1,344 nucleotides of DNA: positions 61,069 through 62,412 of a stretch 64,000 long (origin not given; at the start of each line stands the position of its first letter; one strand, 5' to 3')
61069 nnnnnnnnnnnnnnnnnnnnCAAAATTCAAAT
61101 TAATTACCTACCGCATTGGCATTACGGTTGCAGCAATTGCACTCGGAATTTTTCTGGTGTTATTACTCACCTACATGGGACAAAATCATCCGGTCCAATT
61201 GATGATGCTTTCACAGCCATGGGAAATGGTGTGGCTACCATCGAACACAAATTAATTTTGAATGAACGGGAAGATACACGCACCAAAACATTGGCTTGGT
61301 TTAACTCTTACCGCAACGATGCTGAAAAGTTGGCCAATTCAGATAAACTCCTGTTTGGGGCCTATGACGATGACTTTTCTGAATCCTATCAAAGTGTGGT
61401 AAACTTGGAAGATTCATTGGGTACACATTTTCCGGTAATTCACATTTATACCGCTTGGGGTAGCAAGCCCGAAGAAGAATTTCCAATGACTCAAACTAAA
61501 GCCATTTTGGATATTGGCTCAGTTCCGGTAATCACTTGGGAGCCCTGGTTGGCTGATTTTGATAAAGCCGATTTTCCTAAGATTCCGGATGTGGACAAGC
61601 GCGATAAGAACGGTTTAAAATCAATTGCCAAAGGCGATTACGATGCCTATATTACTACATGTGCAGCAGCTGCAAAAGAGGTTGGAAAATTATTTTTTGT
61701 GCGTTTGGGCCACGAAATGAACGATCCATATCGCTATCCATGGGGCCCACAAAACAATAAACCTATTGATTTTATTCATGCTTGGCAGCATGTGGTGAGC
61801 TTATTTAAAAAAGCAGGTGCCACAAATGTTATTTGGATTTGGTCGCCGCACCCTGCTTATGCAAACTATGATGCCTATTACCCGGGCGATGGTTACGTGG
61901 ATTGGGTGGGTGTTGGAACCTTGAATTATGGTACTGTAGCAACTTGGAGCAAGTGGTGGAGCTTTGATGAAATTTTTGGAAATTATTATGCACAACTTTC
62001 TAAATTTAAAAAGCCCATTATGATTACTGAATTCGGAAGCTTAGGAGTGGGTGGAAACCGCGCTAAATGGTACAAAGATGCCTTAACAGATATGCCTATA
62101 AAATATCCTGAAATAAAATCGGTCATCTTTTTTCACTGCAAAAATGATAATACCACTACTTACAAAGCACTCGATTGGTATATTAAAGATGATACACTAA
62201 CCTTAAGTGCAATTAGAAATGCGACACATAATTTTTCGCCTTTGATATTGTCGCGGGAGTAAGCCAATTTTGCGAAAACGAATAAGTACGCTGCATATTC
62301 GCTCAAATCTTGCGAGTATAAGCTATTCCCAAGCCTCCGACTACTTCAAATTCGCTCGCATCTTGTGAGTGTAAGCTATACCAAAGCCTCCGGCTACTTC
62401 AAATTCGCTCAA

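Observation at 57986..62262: Compact three-gene synthase-dependent exopolysaccharide-type locus (OM TPR/beta-barrel, processive GT2, GH26-like hydrolase)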

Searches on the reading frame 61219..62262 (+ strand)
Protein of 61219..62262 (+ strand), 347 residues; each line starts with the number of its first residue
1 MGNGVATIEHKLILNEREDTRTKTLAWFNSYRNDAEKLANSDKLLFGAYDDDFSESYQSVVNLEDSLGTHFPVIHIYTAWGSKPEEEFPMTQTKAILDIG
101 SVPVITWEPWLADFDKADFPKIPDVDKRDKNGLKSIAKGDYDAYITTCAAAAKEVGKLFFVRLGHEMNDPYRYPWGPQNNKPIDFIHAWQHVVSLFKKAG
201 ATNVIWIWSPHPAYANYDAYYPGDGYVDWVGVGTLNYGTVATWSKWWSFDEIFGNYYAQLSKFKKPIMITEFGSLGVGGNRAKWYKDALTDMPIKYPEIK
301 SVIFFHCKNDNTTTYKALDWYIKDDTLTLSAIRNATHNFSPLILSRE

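Call 3: search_protein_families(library=pfam, proteins=[window:61219-62262:+], max_evalue=0.1)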
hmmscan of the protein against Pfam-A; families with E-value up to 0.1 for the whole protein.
window:61219-62262:+ (347 aa): 1 family
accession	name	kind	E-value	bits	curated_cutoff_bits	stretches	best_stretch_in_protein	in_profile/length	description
PF02156.21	Glyco_hydro_26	-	1.2e-07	31.8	20.2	1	160-310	154-284/311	Glycosyl hydrolase family 26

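Call 4: search_protein_families(library=ncbifam, proteins=[window:61219-62262:+], max_evalue=0.1)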
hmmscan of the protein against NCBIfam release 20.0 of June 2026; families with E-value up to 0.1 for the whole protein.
window:61219-62262:+ (347 aa): 0 families

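Call 10: search_solved_structures(query=window:61219-62262:+, max_evalue=1, show_alignments=3)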
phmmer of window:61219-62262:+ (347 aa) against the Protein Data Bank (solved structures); distinct sequences matched with E-value up to 1: 14.
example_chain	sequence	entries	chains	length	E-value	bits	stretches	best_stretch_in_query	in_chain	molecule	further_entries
2bv9_A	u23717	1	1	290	1.3e-34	123.1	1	56-335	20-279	ENDOGLUCANASE H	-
2v3g_A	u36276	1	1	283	1.5e-34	122.8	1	56-335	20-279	ENDOGLUCANASE H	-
2bvd_A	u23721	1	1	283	1.6e-34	122.8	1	56-335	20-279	ENDOGLUCANASE H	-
2vi0_A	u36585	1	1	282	2e-34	122.4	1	56-334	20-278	Endoglucanase H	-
2cip_A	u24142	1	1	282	3.9e-34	121.5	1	56-335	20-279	ENDOGLUCANASE H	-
2cit_A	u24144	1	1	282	1.1e-33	120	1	56-335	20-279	ENDOGLUCANASE H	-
6zpl_C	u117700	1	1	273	1.3e-33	119.8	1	58-335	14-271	Endoglucanase H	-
7xp4_R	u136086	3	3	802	5.7e-33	117.7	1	55-344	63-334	Endoglucanase H,Taste receptor type 2 member 46,Endoglucanase H,Taste receptor type 2 memb | Endoglucanase H,Taste receptor type 2 member 46,Bitter taste recept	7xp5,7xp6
8xvi_R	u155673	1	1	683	1.2e-32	116.6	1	56-335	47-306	Endoglucanase H,Endothelin-1 receptor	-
8xvj_R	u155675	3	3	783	2.6e-32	115.5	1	56-335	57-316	Endoglucanase H,Endothelin-1 receptor,Soluble cytochrome b562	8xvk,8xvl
7eet_A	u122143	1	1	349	1.4e-05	27.5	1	162-234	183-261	Mannanase KMAN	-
2whk_A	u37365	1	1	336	0.027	16.7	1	142-310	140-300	MANNAN ENDO-1,4-BETA-MANNOSIDASE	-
2qha_A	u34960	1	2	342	0.063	15.5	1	159-297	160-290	Beta-1,4-mannanase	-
3cbw_A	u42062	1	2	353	0.07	15.4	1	162-310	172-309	YdhT protein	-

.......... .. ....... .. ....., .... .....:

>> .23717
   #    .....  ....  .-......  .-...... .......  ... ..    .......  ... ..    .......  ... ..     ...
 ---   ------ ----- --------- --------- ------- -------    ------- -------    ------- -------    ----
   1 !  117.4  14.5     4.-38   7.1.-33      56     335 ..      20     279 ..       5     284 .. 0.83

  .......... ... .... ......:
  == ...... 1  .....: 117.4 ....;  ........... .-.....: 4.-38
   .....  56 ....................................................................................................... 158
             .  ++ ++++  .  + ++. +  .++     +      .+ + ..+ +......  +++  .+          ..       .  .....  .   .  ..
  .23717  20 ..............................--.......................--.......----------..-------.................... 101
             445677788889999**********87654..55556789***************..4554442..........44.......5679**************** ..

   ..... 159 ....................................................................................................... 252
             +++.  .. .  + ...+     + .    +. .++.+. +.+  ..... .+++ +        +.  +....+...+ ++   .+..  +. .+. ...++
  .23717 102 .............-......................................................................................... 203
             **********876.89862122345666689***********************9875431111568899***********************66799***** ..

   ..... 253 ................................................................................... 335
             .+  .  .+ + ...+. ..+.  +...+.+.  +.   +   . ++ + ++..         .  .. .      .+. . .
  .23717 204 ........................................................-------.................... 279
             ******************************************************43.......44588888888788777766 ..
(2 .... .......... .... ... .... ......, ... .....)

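Call 70: list_cluster_members(proteins=[P0001, P0121, window:61219-62262:+])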
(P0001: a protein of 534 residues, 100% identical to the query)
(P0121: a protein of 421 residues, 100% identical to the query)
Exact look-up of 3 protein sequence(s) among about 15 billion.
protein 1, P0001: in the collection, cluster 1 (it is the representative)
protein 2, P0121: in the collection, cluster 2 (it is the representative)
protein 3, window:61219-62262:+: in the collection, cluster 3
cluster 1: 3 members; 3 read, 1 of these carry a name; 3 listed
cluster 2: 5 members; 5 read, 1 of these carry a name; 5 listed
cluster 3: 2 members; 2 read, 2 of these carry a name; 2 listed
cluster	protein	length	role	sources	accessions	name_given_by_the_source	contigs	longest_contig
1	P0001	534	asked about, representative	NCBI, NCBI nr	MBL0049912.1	MAG: glycosyltransferase [Bacteroidetes bacterium] | glycosyltransferase [Bacteroidota bacterium]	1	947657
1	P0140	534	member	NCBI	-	-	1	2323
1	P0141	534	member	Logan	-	-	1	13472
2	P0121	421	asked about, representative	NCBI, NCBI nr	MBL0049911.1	MAG: hypothetical protein IPP32_17650 [Bacteroidetes bacterium] | hypothetical protein [Bacteroidota bacterium]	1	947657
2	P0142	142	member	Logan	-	-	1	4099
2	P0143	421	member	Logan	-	-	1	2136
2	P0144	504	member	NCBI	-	-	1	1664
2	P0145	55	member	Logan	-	-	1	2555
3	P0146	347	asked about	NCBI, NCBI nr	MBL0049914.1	MAG: cellulase [Bacteroidetes bacterium] | cellulase [Bacteroidota bacterium]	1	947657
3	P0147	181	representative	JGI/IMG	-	beta-mannanase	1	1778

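Call 92: find_encoding_contigs(protein=window:61219-62262:+, flank=2500, max_places=5)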
Protein window:61219-62262:+ (347 aa): no gene with exactly this product is on record in the collection.
